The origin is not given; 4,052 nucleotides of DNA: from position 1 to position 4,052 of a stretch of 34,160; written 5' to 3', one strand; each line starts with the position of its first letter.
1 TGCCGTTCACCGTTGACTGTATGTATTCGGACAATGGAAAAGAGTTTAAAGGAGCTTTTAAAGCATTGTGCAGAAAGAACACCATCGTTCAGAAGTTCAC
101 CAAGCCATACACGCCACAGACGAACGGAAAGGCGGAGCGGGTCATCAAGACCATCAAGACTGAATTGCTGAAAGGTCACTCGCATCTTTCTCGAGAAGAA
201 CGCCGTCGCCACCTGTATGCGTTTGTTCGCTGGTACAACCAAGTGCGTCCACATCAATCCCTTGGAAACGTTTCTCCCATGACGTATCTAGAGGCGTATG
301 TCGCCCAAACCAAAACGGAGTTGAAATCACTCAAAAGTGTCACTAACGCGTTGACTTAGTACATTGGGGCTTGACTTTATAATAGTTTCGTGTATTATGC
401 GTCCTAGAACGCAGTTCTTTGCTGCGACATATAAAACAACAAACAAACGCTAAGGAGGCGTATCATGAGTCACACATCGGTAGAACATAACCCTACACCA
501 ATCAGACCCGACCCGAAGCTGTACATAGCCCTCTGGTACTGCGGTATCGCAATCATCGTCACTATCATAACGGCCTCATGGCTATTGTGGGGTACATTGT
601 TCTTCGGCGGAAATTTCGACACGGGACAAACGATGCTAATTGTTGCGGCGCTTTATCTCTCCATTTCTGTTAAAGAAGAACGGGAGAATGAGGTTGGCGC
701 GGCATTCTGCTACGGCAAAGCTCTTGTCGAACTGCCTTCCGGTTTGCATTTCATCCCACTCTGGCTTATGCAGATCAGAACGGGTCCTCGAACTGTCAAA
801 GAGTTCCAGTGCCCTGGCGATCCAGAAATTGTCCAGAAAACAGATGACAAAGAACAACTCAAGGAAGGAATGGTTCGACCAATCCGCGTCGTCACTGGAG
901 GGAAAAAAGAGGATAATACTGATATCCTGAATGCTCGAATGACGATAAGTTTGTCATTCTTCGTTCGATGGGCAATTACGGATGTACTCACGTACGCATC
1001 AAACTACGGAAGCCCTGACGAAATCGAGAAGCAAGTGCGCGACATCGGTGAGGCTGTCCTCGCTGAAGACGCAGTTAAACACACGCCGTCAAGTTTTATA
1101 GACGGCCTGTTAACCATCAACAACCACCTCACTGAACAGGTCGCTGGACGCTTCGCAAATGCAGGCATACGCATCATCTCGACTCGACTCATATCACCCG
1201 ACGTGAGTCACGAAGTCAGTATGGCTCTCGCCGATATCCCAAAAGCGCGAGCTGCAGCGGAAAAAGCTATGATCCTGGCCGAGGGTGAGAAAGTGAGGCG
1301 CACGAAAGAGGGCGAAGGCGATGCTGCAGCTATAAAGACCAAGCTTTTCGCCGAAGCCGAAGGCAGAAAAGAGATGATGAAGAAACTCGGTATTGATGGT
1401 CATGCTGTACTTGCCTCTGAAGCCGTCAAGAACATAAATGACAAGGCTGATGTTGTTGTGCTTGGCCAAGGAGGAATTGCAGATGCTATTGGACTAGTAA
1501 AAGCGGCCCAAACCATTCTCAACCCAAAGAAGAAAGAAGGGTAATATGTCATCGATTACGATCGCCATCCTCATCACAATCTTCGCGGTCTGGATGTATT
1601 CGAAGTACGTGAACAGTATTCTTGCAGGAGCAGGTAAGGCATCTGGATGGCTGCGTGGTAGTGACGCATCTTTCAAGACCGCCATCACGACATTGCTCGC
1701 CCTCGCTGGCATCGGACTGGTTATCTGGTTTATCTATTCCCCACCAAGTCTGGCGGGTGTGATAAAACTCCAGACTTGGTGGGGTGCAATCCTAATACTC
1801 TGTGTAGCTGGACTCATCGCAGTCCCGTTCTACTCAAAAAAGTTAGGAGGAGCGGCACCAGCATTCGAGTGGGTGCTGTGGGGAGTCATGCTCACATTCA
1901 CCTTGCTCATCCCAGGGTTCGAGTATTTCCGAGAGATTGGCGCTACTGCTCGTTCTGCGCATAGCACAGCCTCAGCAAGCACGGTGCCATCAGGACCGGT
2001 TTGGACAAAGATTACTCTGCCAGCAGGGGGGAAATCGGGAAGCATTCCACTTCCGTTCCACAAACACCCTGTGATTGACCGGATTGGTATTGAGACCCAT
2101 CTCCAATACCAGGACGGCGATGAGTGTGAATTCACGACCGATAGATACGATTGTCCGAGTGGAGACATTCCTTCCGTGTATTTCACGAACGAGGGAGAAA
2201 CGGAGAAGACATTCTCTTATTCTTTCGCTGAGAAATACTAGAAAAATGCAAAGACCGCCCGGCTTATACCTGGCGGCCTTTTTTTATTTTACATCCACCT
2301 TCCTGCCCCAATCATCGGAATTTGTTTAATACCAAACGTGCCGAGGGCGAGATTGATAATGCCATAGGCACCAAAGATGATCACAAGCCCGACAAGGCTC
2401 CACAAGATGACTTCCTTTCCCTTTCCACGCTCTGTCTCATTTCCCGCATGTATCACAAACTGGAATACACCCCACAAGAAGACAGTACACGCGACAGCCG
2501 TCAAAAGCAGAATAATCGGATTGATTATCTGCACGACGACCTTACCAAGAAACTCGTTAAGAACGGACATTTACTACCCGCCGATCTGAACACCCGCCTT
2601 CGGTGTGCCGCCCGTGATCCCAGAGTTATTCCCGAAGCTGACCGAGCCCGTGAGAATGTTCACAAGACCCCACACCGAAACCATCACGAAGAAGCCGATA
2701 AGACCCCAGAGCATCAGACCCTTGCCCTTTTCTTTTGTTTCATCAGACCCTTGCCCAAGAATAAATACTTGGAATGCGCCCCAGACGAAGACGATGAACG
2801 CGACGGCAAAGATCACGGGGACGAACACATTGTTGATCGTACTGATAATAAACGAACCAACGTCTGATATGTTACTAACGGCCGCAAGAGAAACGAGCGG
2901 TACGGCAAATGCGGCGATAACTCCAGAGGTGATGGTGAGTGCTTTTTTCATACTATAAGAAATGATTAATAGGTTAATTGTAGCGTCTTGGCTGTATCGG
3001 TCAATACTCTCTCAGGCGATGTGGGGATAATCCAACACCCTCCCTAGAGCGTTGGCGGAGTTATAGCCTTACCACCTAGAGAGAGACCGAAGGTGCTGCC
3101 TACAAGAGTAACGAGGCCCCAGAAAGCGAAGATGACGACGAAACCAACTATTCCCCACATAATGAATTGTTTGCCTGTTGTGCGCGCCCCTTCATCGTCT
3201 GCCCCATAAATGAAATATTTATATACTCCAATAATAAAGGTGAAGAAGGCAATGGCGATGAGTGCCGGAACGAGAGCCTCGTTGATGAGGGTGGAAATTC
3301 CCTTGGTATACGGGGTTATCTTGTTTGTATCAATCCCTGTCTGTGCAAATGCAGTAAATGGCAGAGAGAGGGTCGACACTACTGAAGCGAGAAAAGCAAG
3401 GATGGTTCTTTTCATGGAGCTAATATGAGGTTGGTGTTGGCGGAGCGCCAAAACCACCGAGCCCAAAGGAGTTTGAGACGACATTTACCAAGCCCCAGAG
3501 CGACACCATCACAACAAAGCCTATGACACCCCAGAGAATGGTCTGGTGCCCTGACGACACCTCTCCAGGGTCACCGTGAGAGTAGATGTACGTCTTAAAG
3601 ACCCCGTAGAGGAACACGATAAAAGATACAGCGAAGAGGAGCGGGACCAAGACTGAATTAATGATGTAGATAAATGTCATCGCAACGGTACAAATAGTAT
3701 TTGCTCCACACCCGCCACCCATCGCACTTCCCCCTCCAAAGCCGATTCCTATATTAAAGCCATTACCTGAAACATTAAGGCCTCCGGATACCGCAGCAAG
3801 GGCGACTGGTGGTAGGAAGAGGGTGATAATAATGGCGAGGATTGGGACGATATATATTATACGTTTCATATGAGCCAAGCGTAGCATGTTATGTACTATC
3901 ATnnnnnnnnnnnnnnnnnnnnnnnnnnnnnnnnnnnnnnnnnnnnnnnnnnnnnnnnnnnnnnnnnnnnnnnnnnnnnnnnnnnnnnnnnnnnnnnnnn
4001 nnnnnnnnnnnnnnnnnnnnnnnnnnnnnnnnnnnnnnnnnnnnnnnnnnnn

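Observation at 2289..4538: Six tandem, diverged VirB2/TrbC-like 'pilin' paralogs with no secretion or pilus machinery in the window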

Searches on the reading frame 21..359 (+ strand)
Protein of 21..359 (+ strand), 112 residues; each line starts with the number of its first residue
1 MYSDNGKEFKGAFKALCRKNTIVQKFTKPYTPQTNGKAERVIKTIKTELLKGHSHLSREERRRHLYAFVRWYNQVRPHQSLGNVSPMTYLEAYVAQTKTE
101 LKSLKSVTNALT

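Call 6: search_protein_families(library=pfam, proteins=[window:21-359:+], max_evalue=0.001)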
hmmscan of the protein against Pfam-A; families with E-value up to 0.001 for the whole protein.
window:21-359:+ (112 aa): 2 families
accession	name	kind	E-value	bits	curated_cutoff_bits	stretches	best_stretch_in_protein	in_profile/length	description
PF13683.12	rve_3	-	9.9e-21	73.7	26.5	1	22-86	3-67/67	Integrase core domain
PF13333.12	rve_2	-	2e-07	31.5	22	1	43-89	5-51/56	Integrase core domain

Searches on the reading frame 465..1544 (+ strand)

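Call 6: search_protein_families(library=pfam, proteins=[window:465-1544:+], max_evalue=0.001)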
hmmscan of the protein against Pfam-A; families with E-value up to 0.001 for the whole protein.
window:465-1544:+ (359 aa): 1 family
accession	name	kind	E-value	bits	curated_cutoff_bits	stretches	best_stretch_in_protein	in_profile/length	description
PF01145.31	Band_7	-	1.6e-09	38.5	23.6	1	74-276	5-176/176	SPFH domain / Band 7 family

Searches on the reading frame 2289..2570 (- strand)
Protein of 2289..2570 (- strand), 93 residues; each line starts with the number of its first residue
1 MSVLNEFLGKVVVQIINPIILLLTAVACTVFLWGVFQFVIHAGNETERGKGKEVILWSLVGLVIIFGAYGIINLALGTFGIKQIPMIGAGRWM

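Call 3: search_protein_families(library=pfam, proteins=[window:2289-2570:-], max_evalue=1)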
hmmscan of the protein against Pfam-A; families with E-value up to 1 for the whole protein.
window:2289-2570:- (93 aa): 3 families
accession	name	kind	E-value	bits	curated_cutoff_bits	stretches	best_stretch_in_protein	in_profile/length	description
PF18895.5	T4SS_pilin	-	3.5e-08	33.9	26.6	1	14-74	11-70/71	Type IV secretion system pilin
PF08285.16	DPM3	-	0.069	13.8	25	1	26-85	8-67/90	Dolichol-phosphate mannosyltransferase subunit 3 (DPM3)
PF09933.14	DUF2165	-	0.074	13.5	24.9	1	12-77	59-122/157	Predicted small integral membrane protein (DUF2165)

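Call 4: search_protein_families(library=ncbifam, proteins=[window:2289-2570:-], max_evalue=1)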
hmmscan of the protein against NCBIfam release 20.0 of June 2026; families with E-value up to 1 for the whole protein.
window:2289-2570:- (93 aa): 3 families
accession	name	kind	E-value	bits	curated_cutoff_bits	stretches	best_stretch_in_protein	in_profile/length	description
NF045849.1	ICE_MMCAP2_0565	equivalog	1.1e-07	31.5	40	1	11-78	12-79/80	Mbov_0395 family pilin-like conjugal transfer protein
TIGR03622.1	urea_t_UrtB_arc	equivalog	0.01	15.1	374.25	1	55-80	14-39/284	urea ABC transporter, permease protein UrtB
NF043081.1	MMSYN1_0165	equivalog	0.069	12.1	350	1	9-70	205-268/388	oligopeptide ABC transporter permease OppB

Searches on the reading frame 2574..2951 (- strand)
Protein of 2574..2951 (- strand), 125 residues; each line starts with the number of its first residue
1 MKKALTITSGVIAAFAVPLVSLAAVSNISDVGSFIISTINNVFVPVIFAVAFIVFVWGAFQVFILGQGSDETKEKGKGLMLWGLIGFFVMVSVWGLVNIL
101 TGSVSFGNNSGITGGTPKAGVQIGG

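Call 3: search_protein_families(library=pfam, proteins=[window:2574-2951:-], max_evalue=1)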
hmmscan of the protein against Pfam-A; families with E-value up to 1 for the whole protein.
window:2574-2951:- (125 aa): 2 families
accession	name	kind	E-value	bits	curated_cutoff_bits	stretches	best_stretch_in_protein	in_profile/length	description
PF18895.5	T4SS_pilin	-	2e-11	44.2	26.6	1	35-100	8-71/71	Type IV secretion system pilin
PF03994.20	DUF350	-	0.19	12.2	26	1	79-121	74-116/133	Domain of Unknown Function (DUF350)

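Call 4: search_protein_families(library=ncbifam, proteins=[window:2574-2951:-], max_evalue=1)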
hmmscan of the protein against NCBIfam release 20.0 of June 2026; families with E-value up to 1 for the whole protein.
window:2574-2951:- (125 aa): 3 families
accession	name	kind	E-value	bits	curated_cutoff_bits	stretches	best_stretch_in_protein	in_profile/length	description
NF045849.1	ICE_MMCAP2_0565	equivalog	3.8e-07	29.7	40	1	27-103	1-79/80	Mbov_0395 family pilin-like conjugal transfer protein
NF045846.1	MSC0882_dom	subfamily_domain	0.096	11.8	60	1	36-101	9-70/244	MSC_0882 family membrane protein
TIGR04286.1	MSEP-CTERM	equivalog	0.34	8.8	150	1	2-85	71-152/920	MSEP-CTERM sorting domain-containing protein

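Call 14: find_encoding_contigs(protein=window:2574-2951:-, flank=10000, max_places=10)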
Protein window:2574-2951:- (125 aa): 1 contig read that carries it; 1 place shown.
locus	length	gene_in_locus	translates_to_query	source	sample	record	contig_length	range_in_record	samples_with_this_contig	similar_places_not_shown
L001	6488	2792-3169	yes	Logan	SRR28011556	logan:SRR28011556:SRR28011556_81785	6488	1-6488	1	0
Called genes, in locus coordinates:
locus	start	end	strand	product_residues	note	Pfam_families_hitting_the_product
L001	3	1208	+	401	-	?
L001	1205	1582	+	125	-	PF18895:T4SS_pilin (weak)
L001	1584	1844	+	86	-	PF18895:T4SS_pilin (faint)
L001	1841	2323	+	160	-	PF18895:T4SS_pilin (weak)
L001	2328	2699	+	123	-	PF18895:T4SS_pilin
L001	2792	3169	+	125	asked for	PF18895:T4SS_pilin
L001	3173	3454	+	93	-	PF18895:T4SS_pilin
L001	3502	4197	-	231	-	-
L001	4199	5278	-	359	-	PF01145:Band_7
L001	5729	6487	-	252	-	?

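Call 40: predict_structure(alignment_id=A2)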
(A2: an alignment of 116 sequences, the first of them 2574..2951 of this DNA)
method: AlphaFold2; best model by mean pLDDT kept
length: 125 residues; sequences in the alignment: 116
mean_pLDDT: 72.6   pTM: 0.51
mean pLDDT of the five models: 72.6, 71.3, 69.8, 67.4, 67.2
residues with pLDDT >= 90: 29; 70-90: 44; 50-70: 33; < 50: 19
segments of 3 or more residues with pLDDT < 50: 108-125
pLDDT, mean of each block of 10 residues (from residue 1): 54 59 61 81 90 93 80 89 93 85 56 46 44
secondary structure, 60 per line:
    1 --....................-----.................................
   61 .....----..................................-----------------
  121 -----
elements in order: H3-22 H28-65 H70-103

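Call 47: fold_search(model_id=the predicted structure, library=pdb)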
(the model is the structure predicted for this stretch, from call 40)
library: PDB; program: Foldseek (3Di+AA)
matches with E <= 10: 88; with E <= 0.001: 0
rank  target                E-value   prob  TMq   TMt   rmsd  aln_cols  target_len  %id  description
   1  8xyv_B                1.6e+00  0.63  0.40  0.48   5.3        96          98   18  De novo designed protein 0705-5 (released 2024-10-02)
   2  6s1k_E                2.6e+00  0.69  0.45  0.54  12.1       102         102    9  E. coli Core Signaling Unit, carrying QQQQ receptor mutation (released 2020-01-22)
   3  6ssw_B                2.8e+00  0.33  0.39  0.35  19.3       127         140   12  Crystal structure of Human Microsomal Glutathione S-Transferase 2 in complex with an Inhibitor Glutathione sulfonic ac (released 2021-02-03)
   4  9cru_K                2.9e+00  0.28  0.41  0.27   8.8       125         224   10  Y20S (Sec18-Sec17-Sec9-Sso1-Snc1) EDTA - Class 1 (released 2025-08-27)
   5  8xyv_A                3.6e+00  0.38  0.40  0.48   5.4        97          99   18  De novo designed protein 0705-5 (released 2024-10-02)
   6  3zx6_A                3.6e+00  0.38  0.42  0.18  26.2       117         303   11  Structure of Hamp(AF1503)-Tsr fusion - Hamp (A291V) mutant (released 2012-02-29)
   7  7p3r_A                3.6e+00  0.33  0.38  0.16  16.3       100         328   16  Helical structure of the toxin MakA from Vibrio cholera (released 2022-02-23)
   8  9a65_B                3.8e+00  0.51  0.47  0.10  17.0       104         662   10  Integrative model of YVAQ-MCPB by crosslinking MS and deep learning (released 2024-09-18)
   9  9ly2_R                4.0e+00  0.20  0.35  0.18   6.3       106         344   15  A Cryo-EM structure of LA-PTH-PTH1R-V2RT-Beta-arrestin1 complex (state 1 conformation) (released 2026-03-04)
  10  4brb_A                4.0e+00  0.18  0.32  0.34   7.3        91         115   10  Crystal structure of the integral membrane enzyme DgkA-ref, delta 7 (released 2014-06-18)
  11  4uxz_E                4.0e+00  0.16  0.32  0.37   7.3       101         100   10  Structure of delta7-DgkA-syn in 7.9 MAG to 2.18 angstrom resolution (released 2015-09-30)
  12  5dwk_B                4.0e+00  0.08  0.20  0.21   9.7        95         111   15  Diacylglycerol Kinase solved by multi crystal multi orientation native SAD (released 2016-03-23)
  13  8c5v_I                4.2e+00  0.38  0.44  0.11  25.4       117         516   10  Chemotaxis core signalling unit from E protein lysed E. coli cells (released 2023-09-13)
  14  7ajq_A                4.2e+00  0.25  0.32  0.19   4.5        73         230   19  cryo-EM structure of ExbBD from Serratia Marcescens (released 2021-10-06)
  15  8esz_AM               4.2e+00  0.11  0.31  0.24  14.5       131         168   18  Structure of mitochondrial complex I from Drosophila melanogaster, Helix-locked state (released 2023-03-29)
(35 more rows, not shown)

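Call 59: search_protein_families(library=pfam, alignment_id=A3, max_evalue=0.01)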
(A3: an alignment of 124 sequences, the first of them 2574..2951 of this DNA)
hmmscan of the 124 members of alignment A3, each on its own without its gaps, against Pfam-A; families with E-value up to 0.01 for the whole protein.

A. member 1, window:2574-2951:- (125 aa): 1 family
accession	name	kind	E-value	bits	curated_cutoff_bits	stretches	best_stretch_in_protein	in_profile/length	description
PF18895.5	T4SS_pilin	-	2e-11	44.2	26.6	1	35-100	8-71/71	Type IV secretion system pilin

B. families by the number of members that match (of 124 scanned): 44 families (the first 25 are shown)
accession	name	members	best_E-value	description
PF18895.5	T4SS_pilin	123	1.2e-19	Type IV secretion system pilin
PF04956.18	TrbC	32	9.7e-08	TrbC/VIRB2 pilin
PF18920.5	DUF5671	4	0.00029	Domain of unknown function (DUF5671)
PF02322.20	Cyt_bd_oxida_II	4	0.0023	Cytochrome bd terminal oxidase subunit II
PF01545.26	Cation_efflux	2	3e-05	Cation efflux family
PF03350.21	UPF0114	2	0.0061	Uncharacterized protein family, UPF0114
PF06664.17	WLS-like_TM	1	0.00032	Wntless-like, transmembrane domain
PF02308.21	MgtC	1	0.00045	MgtC family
PF04789.21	DUF621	1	0.00046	Protein of unknown function (DUF621)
PF12750.12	Maff2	1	0.00063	Maff2 family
PF14329.11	DUF4386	1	0.0007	Domain of unknown function (DUF4386)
PF00520.37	Ion_trans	1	0.00079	Ion transport protein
PF07950.16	MCP1_TM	1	0.00084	MDM10-complementing protein 1, transmembrane domain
PF06196.17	DUF997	1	0.00087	Protein of unknown function (DUF997)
PF04211.18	MtrC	1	0.0011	Tetrahydromethanopterin S-methyltransferase, subunit C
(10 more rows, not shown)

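Call 104: search_protein_families(library=pfam, proteins=[L001:5729-6487:-], max_evalue=0.01)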
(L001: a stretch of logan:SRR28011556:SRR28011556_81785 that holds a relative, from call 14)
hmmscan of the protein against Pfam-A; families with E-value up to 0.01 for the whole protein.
L001:5729-6487:- (252 aa): 2 families
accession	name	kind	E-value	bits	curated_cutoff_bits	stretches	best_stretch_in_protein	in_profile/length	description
PF01177.27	Asp_Glu_race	-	4.6e-19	69.5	31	1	5-194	25-204/211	Asp/Glu/Hydantoin racemase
PF03274.19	Foamy_BEL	-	0.0038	17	24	1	68-168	40-140/301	Foamy virus BEL 1/2 protein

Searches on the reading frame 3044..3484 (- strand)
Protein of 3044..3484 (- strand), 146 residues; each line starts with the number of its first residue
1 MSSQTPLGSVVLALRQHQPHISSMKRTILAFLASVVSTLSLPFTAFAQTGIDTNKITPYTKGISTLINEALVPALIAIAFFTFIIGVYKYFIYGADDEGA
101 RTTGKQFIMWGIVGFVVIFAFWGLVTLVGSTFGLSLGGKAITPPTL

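Call 3: search_protein_families(library=pfam, proteins=[window:3044-3484:-], max_evalue=1)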
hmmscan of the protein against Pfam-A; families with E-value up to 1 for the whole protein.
window:3044-3484:- (146 aa): 7 families
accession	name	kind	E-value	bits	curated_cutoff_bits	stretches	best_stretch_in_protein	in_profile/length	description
PF18895.5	T4SS_pilin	-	8.8e-10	39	26.6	1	61-128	3-71/71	Type IV secretion system pilin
PF04956.18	TrbC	-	0.0015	19.1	27.9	1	23-120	6-90/98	TrbC/VIRB2 pilin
PF03350.21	UPF0114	-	0.0094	16.6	23.1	1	27-99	8-81/117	Uncharacterized protein family, UPF0114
PF02656.20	DUF202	-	0.088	13.7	23.4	1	26-91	8-63/68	Domain of unknown function (DUF202)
PF17434.7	DUF5413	-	0.21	12.4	31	1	75-117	82-119/133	Family of unknown function (DUF5413)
PF05478.16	Prominin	-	0.31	9.5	34.3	1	13-129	368-483/799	Prominin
PF09685.15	DUF4870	-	0.54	10.7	25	1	72-132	13-71/107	Domain of unknown function (DUF4870)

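Call 4: search_protein_families(library=ncbifam, proteins=[window:3044-3484:-], max_evalue=1)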
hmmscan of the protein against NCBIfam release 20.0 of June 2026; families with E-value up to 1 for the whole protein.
window:3044-3484:- (146 aa): 3 families
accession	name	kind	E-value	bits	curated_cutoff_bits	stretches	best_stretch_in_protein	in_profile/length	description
NF045849.1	ICE_MMCAP2_0565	equivalog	2e-09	37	40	1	56-128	2-76/80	Mbov_0395 family pilin-like conjugal transfer protein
NF037976.1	gtrA_1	subfamily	0.07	13.2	50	1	88-129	52-93/126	GtrA family protein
TIGR03943.1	TIGR03943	equivalog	0.47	9.8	88.8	1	62-125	4-74/221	TIGR03943 family putative permease subunit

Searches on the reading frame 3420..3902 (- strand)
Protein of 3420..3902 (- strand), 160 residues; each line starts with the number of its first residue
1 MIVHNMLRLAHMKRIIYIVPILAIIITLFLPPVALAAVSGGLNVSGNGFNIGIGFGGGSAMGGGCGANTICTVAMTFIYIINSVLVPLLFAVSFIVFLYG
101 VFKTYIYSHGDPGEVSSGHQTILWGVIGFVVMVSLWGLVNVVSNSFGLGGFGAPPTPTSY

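Call 3: search_protein_families(library=pfam, proteins=[window:3420-3902:-], max_evalue=1)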
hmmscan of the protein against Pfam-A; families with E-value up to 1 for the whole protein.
window:3420-3902:- (160 aa): 4 families
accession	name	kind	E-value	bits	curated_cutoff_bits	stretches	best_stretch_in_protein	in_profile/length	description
PF18895.5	T4SS_pilin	-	4.1e-07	30.4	26.6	1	76-142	7-71/71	Type IV secretion system pilin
PF05875.18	Ceramidase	-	0.038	13.8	32.5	1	69-140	114-187/259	Ceramidase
PF17508.7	MccV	-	0.14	13.2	27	1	35-83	9-56/104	Microcin V bacteriocin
PF09323.15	DUF1980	-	0.47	11.3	25.9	0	4-36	68-100/110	DUF1980 N-terminal domain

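Call 4: search_protein_families(library=ncbifam, proteins=[window:3420-3902:-], max_evalue=1)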
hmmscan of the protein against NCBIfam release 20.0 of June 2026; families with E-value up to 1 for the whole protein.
window:3420-3902:- (160 aa): 1 family
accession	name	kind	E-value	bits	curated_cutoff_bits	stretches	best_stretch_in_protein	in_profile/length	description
NF045849.1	ICE_MMCAP2_0565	equivalog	1.3e-07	31.2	40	1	72-144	4-78/80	Mbov_0395 family pilin-like conjugal transfer protein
